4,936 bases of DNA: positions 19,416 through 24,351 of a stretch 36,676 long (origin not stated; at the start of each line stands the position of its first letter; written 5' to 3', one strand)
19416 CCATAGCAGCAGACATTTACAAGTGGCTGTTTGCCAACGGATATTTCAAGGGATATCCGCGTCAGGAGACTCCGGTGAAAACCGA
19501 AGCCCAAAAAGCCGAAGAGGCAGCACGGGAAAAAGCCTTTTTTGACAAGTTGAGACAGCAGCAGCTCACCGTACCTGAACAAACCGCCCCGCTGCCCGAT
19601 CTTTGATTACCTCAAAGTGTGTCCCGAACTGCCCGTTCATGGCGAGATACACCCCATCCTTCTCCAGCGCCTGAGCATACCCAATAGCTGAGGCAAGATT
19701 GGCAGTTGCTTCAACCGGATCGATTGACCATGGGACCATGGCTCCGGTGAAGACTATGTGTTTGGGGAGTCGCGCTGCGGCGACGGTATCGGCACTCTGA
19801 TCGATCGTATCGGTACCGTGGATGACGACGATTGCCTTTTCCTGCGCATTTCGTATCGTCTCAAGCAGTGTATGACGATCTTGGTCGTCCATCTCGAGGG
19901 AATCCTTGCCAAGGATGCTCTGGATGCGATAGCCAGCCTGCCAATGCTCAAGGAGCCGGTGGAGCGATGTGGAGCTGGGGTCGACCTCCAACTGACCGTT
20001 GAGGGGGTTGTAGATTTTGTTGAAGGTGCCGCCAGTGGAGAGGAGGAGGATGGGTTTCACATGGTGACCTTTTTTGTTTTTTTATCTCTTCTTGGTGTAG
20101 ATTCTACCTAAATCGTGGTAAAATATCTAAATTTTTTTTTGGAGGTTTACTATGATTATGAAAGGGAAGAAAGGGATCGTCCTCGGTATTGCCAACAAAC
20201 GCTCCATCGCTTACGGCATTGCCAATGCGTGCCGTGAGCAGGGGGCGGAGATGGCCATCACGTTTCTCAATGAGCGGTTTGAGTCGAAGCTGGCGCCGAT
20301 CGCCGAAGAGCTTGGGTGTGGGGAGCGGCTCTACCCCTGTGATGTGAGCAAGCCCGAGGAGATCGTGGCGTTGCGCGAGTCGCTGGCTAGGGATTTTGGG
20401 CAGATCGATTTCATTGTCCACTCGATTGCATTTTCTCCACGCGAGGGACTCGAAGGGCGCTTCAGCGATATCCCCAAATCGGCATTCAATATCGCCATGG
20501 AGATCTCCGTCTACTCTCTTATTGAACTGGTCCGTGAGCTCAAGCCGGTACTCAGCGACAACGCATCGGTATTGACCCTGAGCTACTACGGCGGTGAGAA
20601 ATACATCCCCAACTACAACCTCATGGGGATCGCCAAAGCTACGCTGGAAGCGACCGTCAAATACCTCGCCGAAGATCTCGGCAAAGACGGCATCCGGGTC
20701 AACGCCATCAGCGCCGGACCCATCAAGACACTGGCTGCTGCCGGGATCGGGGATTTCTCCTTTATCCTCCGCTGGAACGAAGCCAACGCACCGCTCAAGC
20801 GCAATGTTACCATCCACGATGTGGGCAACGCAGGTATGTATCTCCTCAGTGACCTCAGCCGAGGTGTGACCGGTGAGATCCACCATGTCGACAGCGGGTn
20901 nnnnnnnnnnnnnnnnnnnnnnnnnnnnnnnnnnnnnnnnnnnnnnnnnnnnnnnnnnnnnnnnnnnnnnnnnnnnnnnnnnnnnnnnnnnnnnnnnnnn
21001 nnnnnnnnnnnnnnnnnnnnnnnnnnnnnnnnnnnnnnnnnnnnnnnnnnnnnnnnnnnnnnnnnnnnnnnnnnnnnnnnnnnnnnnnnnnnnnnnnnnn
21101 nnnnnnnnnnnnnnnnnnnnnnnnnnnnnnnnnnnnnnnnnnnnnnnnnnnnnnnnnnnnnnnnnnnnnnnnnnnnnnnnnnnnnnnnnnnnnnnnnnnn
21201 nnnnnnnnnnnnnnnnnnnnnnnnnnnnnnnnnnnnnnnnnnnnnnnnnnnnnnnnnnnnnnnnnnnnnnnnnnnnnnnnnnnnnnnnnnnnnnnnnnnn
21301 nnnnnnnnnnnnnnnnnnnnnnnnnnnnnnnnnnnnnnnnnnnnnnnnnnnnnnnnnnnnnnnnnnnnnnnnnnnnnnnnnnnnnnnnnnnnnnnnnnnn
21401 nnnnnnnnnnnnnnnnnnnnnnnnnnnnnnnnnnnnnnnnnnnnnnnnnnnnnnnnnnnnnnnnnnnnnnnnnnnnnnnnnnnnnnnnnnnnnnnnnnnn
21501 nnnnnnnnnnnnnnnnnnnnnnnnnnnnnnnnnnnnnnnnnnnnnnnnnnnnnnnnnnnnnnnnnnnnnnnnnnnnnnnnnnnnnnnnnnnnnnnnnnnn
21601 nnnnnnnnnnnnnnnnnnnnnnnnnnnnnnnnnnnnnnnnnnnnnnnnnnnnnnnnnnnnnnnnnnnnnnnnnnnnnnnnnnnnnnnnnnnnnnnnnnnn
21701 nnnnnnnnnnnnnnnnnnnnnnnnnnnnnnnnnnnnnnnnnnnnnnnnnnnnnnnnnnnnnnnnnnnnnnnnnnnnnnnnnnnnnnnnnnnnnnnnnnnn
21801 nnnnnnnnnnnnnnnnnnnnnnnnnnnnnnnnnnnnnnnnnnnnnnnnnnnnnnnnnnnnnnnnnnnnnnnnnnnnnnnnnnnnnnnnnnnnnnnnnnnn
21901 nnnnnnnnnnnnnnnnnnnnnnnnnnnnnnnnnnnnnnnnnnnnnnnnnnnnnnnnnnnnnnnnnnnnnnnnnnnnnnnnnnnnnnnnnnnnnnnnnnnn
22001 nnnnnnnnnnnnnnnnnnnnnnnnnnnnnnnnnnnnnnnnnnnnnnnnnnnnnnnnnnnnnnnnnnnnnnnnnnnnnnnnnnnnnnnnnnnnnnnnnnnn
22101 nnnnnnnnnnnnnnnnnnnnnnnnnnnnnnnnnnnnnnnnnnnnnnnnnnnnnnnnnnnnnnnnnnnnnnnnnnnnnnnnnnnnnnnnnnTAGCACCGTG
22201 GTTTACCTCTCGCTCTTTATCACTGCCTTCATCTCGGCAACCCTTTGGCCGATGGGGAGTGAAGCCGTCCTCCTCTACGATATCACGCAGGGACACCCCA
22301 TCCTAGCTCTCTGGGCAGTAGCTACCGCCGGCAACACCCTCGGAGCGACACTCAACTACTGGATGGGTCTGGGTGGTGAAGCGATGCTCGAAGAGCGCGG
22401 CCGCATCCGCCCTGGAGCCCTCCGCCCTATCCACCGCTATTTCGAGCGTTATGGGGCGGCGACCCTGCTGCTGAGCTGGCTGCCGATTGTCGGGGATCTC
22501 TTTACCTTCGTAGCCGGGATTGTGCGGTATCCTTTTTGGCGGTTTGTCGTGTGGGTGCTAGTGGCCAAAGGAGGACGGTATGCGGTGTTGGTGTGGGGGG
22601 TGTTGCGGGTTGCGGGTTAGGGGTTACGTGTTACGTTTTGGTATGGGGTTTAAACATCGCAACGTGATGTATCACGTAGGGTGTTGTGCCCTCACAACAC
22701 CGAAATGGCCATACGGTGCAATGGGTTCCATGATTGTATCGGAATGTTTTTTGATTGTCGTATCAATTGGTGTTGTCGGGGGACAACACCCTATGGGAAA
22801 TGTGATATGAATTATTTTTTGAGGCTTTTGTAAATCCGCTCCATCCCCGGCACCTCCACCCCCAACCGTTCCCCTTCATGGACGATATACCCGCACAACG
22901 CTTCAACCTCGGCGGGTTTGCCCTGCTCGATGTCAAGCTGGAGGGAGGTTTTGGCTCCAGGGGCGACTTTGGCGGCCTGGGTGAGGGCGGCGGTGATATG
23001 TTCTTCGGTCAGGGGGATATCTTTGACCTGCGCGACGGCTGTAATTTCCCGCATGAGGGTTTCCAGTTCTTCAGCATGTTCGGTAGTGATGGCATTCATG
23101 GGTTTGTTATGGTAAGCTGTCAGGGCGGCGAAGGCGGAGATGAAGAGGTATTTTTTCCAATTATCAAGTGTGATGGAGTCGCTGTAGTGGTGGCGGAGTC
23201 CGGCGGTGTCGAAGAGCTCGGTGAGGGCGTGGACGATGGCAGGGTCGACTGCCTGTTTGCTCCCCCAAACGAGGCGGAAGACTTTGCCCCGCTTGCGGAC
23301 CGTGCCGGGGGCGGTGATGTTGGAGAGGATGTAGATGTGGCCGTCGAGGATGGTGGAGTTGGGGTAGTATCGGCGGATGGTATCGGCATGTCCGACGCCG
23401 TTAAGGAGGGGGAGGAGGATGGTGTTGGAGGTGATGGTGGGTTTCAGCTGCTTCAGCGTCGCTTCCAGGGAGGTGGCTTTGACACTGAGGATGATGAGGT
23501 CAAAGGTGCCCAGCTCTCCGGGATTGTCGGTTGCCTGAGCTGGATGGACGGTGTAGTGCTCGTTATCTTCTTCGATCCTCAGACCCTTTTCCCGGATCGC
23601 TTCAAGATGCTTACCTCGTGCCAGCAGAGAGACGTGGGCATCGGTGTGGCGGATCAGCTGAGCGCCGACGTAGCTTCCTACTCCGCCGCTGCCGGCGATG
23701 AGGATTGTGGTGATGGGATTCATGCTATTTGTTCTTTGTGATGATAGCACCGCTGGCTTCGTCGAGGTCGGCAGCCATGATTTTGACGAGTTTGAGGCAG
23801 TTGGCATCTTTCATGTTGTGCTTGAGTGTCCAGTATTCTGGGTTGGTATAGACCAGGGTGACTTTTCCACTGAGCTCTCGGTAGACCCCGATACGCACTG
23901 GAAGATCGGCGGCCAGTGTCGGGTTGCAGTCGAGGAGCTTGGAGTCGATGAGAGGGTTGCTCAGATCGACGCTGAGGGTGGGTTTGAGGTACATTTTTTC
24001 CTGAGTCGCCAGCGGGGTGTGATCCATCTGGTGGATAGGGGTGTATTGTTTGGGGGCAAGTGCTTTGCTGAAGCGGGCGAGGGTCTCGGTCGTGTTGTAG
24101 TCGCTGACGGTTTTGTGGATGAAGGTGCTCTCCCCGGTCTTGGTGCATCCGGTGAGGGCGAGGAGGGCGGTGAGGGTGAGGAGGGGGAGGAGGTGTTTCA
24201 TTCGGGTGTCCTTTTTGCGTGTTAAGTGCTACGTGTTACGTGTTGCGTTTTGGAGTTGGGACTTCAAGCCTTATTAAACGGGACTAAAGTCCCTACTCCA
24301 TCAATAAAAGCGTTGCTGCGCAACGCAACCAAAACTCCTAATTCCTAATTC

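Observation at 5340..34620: One modular hairpin-repeat system (REP/BIME-like mosaic) fills almost every longer intergenic region of a housekeeping segment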

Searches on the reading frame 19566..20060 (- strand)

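Call 88: search_protein_families(library=pfam, proteins=[window:19566-20060:-], max_evalue=0.001)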
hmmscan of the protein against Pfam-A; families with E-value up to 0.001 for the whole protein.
window:19566-20060:- (164 aa): 1 family
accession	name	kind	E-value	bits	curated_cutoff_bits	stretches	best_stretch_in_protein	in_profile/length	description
PF00710.25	Asparaginase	-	7.3e-21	75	22.5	1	4-153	2-160/193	Asparaginase, N-terminal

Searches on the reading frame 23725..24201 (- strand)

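Call 18: search_protein_families(library=pfam, proteins=[window:23725-24201:-])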
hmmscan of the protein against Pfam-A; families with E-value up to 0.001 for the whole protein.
window:23725-24201:- (158 aa): 1 family
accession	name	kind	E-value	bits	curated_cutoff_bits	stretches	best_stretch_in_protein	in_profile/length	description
PF03625.19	DUF302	-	8e-10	38.9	23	1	66-121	9-63/63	Domain of unknown function DUF302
